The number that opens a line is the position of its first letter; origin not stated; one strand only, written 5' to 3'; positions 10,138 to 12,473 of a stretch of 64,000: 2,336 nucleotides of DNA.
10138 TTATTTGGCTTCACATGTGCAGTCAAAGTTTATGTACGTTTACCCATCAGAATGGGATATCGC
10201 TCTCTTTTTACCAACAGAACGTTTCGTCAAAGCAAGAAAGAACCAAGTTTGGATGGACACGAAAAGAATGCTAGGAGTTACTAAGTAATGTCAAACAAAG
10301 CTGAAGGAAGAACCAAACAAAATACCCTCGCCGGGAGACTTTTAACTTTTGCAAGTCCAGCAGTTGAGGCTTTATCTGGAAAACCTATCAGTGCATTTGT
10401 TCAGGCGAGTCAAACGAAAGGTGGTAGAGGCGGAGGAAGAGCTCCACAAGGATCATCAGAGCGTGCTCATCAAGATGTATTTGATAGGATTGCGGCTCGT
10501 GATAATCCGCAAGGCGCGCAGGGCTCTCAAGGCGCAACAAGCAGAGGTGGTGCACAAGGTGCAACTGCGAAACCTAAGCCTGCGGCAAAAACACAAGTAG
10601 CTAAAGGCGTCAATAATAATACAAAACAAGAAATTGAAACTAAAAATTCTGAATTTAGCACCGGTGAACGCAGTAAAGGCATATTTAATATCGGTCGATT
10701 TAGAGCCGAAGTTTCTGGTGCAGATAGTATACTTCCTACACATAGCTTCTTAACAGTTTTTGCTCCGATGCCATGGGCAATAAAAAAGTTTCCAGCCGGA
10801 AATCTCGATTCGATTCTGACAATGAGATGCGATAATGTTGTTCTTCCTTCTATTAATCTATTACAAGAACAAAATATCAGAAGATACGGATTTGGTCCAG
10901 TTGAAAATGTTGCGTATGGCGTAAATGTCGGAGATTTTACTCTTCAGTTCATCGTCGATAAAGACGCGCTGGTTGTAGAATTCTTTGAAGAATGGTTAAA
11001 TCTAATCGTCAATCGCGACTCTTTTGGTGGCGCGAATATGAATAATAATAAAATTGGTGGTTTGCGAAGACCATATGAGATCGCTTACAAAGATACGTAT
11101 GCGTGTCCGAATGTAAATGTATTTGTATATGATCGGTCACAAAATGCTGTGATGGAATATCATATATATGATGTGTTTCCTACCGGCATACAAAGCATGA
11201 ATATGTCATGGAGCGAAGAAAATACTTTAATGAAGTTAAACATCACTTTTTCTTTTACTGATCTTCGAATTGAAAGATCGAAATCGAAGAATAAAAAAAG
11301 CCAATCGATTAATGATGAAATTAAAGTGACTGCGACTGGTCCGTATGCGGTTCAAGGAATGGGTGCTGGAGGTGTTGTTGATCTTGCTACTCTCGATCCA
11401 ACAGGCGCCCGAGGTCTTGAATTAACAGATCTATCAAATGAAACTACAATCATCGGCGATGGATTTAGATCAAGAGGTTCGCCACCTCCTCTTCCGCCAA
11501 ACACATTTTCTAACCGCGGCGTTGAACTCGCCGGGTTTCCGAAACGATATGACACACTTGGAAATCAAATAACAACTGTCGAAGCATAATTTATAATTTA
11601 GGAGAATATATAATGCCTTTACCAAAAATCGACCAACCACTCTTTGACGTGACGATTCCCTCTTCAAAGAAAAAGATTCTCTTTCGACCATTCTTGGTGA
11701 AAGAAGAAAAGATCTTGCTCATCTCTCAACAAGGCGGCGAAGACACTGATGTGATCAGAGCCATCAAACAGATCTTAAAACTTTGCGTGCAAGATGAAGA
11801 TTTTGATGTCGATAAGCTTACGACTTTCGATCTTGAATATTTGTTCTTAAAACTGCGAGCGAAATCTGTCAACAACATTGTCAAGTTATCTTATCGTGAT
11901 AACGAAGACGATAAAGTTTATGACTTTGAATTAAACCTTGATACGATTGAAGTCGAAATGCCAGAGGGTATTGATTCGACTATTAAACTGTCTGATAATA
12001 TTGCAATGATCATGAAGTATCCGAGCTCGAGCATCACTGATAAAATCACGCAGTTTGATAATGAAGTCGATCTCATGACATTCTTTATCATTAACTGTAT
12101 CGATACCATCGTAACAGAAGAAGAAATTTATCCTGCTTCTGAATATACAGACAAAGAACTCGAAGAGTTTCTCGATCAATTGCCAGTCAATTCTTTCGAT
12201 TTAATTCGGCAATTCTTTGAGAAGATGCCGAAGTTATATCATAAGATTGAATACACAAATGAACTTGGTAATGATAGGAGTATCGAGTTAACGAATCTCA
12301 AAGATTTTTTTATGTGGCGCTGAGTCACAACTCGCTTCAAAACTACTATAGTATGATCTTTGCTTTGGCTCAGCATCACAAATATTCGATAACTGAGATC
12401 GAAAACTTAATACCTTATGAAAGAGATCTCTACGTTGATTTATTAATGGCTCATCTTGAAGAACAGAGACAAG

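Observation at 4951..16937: Cell-wall-piercing enzymes relocated: lysozyme-less gp5 plus a transglycosylase-bearing tape measure and a CHAP peptidase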

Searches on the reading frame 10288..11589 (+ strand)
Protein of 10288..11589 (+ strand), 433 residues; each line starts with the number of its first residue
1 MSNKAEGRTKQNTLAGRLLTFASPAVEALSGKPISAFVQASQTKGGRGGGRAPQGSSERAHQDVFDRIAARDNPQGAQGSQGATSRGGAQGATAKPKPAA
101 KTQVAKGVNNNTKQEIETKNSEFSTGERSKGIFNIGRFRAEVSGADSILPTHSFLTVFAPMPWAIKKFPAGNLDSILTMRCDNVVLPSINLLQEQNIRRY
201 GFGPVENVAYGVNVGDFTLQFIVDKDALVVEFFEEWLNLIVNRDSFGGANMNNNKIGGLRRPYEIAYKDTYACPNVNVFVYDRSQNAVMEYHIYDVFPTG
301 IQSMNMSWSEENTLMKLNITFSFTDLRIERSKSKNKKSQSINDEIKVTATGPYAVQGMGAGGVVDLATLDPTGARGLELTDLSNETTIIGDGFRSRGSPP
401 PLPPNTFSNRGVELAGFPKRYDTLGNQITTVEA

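Call 4: search_protein_families(library=pfam, proteins=[window:10288-11589:+], max_evalue=0.01)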
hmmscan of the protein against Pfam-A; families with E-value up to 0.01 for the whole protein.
window:10288-11589:+ (433 aa): 2 families
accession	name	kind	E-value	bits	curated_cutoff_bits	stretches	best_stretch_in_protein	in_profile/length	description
PF23849.1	Phage_TTP_2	-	7.4e-05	23.3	27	1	178-280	25-118/177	Phage tail tube protein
PF06841.18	Phage_T4_gp19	-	0.0057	16.9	28.2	0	233-315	65-122/134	T4-like virus tail tube protein gp19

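Call 5: search_protein_families(library=phrogs, proteins=[window:10288-11589:+], max_evalue=0.001)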
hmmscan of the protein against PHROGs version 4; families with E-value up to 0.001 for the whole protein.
window:10288-11589:+ (433 aa): 2 families
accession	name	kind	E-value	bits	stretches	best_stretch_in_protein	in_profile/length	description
phrog_45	-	tail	5.2e-32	112.4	1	107-350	46-276/350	tail tube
phrog_3629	-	tail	1.9e-08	34.8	1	209-339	105-217/313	tail tube protein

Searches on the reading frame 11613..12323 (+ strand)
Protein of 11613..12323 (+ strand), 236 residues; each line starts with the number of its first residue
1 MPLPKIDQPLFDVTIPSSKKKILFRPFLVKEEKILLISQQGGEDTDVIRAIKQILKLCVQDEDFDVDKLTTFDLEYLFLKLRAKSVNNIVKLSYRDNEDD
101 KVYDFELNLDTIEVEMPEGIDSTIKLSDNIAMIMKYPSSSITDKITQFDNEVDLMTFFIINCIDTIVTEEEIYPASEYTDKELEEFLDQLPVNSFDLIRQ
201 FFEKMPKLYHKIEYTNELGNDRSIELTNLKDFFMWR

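Call 4: search_protein_families(library=pfam, proteins=[window:11613-12323:+], max_evalue=0.01)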
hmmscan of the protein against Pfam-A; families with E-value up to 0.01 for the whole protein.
window:11613-12323:+ (236 aa): 1 family
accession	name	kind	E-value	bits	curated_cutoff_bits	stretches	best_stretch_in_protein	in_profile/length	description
PF12322.14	T4_baseplate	-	5.5e-55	186.8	24.5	1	12-233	5-218/219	T4 bacteriophage base plate protein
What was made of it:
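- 11613..12323 (+): Hub assembly protein, 236 aa. Cyanophage records call it gp26, but its Pfam model matches T4 gp51. PF12322 E 5.5e-55 (call 4).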

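Call 5: search_protein_families(library=phrogs, proteins=[window:11613-12323:+], max_evalue=0.001)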
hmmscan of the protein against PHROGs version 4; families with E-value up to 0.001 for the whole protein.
window:11613-12323:+ (236 aa): 2 families
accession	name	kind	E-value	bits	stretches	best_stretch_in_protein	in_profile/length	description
phrog_150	-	tail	1.3e-59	203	1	1-233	5-232/282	baseplate hub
phrog_13792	-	unknown function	9.4e-05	22.9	1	14-87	25-92/263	-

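Call 9: search_dna_similar(query=window:11613-12323:+, collection=phages, mode=protein, max_rows=25)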
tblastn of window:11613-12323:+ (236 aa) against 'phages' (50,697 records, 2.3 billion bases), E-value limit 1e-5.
Records with a match: 602; places in all: 602; records where one place covers at least 80% of the query: 584.
Best place of each record, by identity: <60% 602.
By first word of the organism name: Synechococcus 378; Cyanophage 61; Aeromonas 33; Vibrio 28; Prochlorococcus 24; Stenotrophomonas 17; Rhizobium 11; Marine 8; Sinorhizobium 7; Pseudomonas 5; and 16 more.
By host as written in the record: - 184; Synechococcus 107; Synechococcus sp. 38; Synechococcus sp. WH7803 28; Synechococcus sp. WH8102 20; Synechococcus sp. MW02 18; Synechococcus sp. WH 7803 15; Aeromonas salmonicida 14; and 85 more.
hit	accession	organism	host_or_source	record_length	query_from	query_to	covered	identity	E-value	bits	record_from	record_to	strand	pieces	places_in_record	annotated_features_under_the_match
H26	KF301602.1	Caulobacter phage Cr30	Caulobacter crescentus CB15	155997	1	234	99%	42.6%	1e-49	179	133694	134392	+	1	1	hypothetical protein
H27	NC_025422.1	Caulobacter phage Cr30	Caulobacter crescentus CB15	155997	1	234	99%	42.6%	1e-49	179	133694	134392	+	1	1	hypothetical protein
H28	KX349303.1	Cyanophage S-RIM14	Synechococcus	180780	1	236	100%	42.0%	3e-45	166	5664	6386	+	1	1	baseplate hub subunit | hypothetical protein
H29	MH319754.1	Marine virus AG-345-L05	single cell amplified by WGA-X; seawater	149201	1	235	100%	42.1%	1e-46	170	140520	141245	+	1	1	record has no annotation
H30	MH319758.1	Marine virus AG-345-O18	single cell amplified by WGA-X; seawater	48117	1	235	100%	41.9%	6e-44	162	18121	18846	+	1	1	record has no annotation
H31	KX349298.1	Cyanophage S-RIM14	Synechococcus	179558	1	236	100%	41.6%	9e-45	165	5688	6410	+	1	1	baseplate hub subunit | hypothetical protein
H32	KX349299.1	Cyanophage S-RIM14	Synechococcus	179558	1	236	100%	41.6%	9e-45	165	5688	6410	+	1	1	baseplate hub subunit | hypothetical protein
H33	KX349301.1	Cyanophage S-RIM14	Synechococcus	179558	1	236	100%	41.6%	9e-45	165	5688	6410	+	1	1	baseplate hub subunit | hypothetical protein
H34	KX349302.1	Cyanophage S-RIM14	Synechococcus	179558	1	236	100%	41.6%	9e-45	165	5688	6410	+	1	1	baseplate hub subunit | hypothetical protein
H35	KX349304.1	Cyanophage S-RIM14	Synechococcus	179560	1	236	100%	41.6%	9e-45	165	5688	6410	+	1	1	baseplate hub subunit | hypothetical protein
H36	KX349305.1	Cyanophage S-RIM14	Synechococcus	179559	1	236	100%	41.6%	9e-45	165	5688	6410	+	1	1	baseplate hub subunit | hypothetical protein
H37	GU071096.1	Synechococcus phage S-ShM2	Synechococcus sp. WH8102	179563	1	236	100%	41.6%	9e-45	165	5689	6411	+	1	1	gp26: baseplate hub subunit | base plate hub assembly catalyst gp51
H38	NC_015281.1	Synechococcus phage S-ShM2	Synechococcus sp. WH8102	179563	1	236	100%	41.6%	9e-45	165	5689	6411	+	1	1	gp26: baseplate hub | baseplate hub assembly catalyst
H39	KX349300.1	Cyanophage S-RIM14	Synechococcus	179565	1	236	100%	41.6%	9e-45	165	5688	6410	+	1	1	baseplate hub subunit | hypothetical protein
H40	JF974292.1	Cyanophage S-SSM2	Synechococcus sp. WH8102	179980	1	236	100%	41.6%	9e-45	165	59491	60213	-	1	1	baseplate hub subunit | hypothetical protein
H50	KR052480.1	Sinorhizobium phage phiM7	Sinorhizobium meliloti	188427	1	236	100%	40.2%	5e-42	157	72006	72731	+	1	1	baseplate hub subunit | baseplate hub assembly catalyst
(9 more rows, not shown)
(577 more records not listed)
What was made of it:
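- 11613..12323 (+): It is 42% identical to the Cr30 and cyanophage proteins (call 9).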

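Call 30: get_annotated_region(hit=H26, flank=12000)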
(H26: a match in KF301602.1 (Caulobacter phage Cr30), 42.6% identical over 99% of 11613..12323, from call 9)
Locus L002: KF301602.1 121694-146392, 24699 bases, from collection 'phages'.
description: Caulobacter phage Cr30, complete genome.
organism: Caulobacter phage Cr30 (NCBI taxid 1357714)
taxonomy: Viruses; Duplodnaviria; Heunggongvirae; Uroviricota; Caudoviricetes
host: Caulobacter crescentus CB15; source: pond water; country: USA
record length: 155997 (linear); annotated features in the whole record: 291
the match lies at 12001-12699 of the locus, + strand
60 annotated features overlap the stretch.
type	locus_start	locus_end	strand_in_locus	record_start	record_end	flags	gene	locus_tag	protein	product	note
CDS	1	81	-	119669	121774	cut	-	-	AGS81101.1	baseplate hub subunit and tail lysozyme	-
CDS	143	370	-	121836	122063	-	-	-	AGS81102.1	hypothetical protein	-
CDS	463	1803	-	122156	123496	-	-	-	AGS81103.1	hypothetical protein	-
CDS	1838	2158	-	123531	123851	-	-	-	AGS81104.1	hypothetical protein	-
CDS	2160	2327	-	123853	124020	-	-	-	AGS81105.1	hypothetical protein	-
CDS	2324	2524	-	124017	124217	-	-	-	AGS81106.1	hypothetical protein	-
CDS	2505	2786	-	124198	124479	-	-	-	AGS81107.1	hypothetical protein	-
CDS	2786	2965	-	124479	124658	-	-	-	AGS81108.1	hypothetical protein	-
CDS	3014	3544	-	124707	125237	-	-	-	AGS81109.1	hypothetical protein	-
CDS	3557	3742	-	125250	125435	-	-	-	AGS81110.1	hypothetical protein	-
CDS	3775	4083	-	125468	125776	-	-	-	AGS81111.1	hypothetical protein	-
CDS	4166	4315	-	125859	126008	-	-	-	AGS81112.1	hypothetical protein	-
CDS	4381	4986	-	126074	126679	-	-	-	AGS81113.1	baseplate wedge subunit protein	phage T4 gp 53 homolog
CDS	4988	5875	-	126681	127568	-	-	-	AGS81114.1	tail tube-associated base plate wedge protein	-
CDS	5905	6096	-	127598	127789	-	-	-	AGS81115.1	hypothetical protein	-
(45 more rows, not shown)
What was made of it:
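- Cr30 has an annotated tape measure in the same place (call 30).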

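Call 52: get_annotated_region(hit=H38, flank=7000)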
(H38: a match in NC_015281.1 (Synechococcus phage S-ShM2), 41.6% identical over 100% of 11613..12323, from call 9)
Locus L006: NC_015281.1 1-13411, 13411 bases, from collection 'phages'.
description: Synechococcus phage S-ShM2, complete genome.
organism: Synechococcus phage S-ShM2 (NCBI taxid 445683)
taxonomy: Viruses; Duplodnaviria; Heunggongvirae; Uroviricota; Caudoviricetes; Kyanoviridae; Ahtivirus; Ahtivirus sagseatwo
host: Synechococcus sp. WH8102; source: -; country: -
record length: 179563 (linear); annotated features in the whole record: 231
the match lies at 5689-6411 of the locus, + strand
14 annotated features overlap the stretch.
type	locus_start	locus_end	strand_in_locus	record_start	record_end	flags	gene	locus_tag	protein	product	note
CDS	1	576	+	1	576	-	gp59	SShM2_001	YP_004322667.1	DNA helicase loader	T4-LIKE GC: 3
CDS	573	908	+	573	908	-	-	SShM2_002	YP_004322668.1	DUF1825 domain-containing protein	T4-LIKE GC: 4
CDS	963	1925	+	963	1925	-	gp32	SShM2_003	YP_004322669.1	ssDNA binding protein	T4-LIKE GC: 5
CDS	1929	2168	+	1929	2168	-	-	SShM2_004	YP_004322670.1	hypothetical protein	T4-LIKE GC: 1093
CDS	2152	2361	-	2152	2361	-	-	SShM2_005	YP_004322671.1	hypothetical protein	T4-LIKE GC: 876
CDS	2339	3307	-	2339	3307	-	gp53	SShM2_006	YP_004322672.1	baseplate wedge subunit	T4-LIKE GC: 6; similar to Synechococcus phage S-SM1 protein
CDS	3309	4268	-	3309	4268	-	gp48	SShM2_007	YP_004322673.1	baseplate tail tube cap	T4-LIKE GC: 333; similar to Synechococcus phage S-SM1 protein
CDS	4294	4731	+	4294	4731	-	gp4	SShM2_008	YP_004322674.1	head closure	T4-LIKE GC: 9; similar to Synechococcus phage S-SM1 protein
CDS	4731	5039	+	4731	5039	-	-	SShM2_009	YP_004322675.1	hypothetical protein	T4-LIKE GC: 1094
CDS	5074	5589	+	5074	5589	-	-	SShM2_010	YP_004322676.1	hypothetical protein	T4-LIKE GC: 334; similar to Synechococcus phage S-SM1 protein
CDS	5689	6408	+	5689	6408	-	gp26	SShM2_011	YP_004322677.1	baseplate hub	T4-LIKE GC: 11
CDS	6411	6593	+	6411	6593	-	-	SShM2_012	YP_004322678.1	baseplate hub assembly catalyst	T4-LIKE GC: 1095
CDS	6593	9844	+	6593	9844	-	-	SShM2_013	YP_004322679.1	hypothetical protein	T4-LIKE GC: 1096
CDS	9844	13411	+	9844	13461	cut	-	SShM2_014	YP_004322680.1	hypothetical protein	T4-LIKE GC: 847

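Call 53: get_annotated_region(hit=H50, flank=8000)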
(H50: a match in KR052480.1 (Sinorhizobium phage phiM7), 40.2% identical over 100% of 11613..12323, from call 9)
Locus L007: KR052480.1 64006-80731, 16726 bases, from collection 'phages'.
description: Sinorhizobium phage phiM7, complete genome.
organism: Sinorhizobium phage phiM7 (NCBI taxid 1647403)
taxonomy: Viruses; Duplodnaviria; Heunggongvirae; Uroviricota; Caudoviricetes; Emdodecavirus; Emdodecavirus M7
host: Sinorhizobium meliloti; source: -; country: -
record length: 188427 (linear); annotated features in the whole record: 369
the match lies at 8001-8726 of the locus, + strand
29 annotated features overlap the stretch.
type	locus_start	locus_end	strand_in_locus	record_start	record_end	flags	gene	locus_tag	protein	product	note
CDS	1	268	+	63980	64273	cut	-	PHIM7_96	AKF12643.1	hypothetical protein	gp96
CDS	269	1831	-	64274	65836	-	-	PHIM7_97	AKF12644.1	peptidase M15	gp97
CDS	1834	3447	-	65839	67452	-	-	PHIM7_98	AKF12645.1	baseplate hub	gp98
CDS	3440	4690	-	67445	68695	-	-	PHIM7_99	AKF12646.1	hypothetical protein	gp99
CDS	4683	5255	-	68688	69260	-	-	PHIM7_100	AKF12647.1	baseplate wedge subunit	gp100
CDS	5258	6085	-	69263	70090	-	-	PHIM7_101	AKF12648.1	baseplate tail tube cap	gp101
CDS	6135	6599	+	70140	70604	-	-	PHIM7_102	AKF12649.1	head completion protein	gp102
CDS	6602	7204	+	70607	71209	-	-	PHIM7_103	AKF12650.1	putative DNA end protector protein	gp103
CDS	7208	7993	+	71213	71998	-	-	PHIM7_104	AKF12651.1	tail tube monomer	gp104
CDS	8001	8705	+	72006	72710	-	-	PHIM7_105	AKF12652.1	baseplate hub subunit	gp105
CDS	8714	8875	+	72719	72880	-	-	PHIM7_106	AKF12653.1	baseplate hub assembly catalyst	gp106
CDS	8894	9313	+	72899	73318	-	-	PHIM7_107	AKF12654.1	hypothetical protein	gp107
CDS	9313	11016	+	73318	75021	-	-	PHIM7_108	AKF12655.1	hypothetical protein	gp108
CDS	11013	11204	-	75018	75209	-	-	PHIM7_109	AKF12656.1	hypothetical protein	gp109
CDS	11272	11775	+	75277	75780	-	-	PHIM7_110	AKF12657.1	hypothetical protein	gp110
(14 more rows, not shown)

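Call 57: search_protein_families(library=pfam, max_evalue=0.001, proteins=[L006:6593-9844:+, L007:269-1831:-, L007:1834-3447:-, L007:9313-11016:+, L002:13122-14810:+])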
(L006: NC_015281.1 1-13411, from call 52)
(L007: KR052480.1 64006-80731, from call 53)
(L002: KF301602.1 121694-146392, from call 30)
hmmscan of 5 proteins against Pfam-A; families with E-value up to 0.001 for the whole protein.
L006:6593-9844:+ (1083 aa): 1 family
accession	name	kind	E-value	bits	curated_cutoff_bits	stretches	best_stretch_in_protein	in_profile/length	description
PF18013.6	Phage_lysozyme2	-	1.7e-19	70.8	28.2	1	864-1018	9-140/140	Phage tail lysozyme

L007:269-1831:- (520 aa): 2 families
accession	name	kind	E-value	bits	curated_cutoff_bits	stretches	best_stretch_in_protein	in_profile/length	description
PF08291.16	Peptidase_M15_3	-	8.1e-19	68.2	23.2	1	421-502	25-108/108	Peptidase M15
PF05951.18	Peptidase_M15_2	-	2.1e-09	37.7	27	1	436-509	69-153/153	Bacterial protein of unknown function (DUF882)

L007:1834-3447:- (537 aa): 2 families
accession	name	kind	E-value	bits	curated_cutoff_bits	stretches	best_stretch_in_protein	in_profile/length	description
PF04717.18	Phage_base_V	-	0.00038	21.2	23.8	0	12-89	2-74/75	Type VI secretion system/phage-baseplate injector OB domain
PF22178.3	Gp5_trimer_C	-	0.00059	20.4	30.9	0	184-276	19-109/112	Bacteriophage T4 gp5 C-terminal trimerisation domain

L007:9313-11016:+ (567 aa): 0 families

L002:13122-14810:+ (562 aa): 0 families
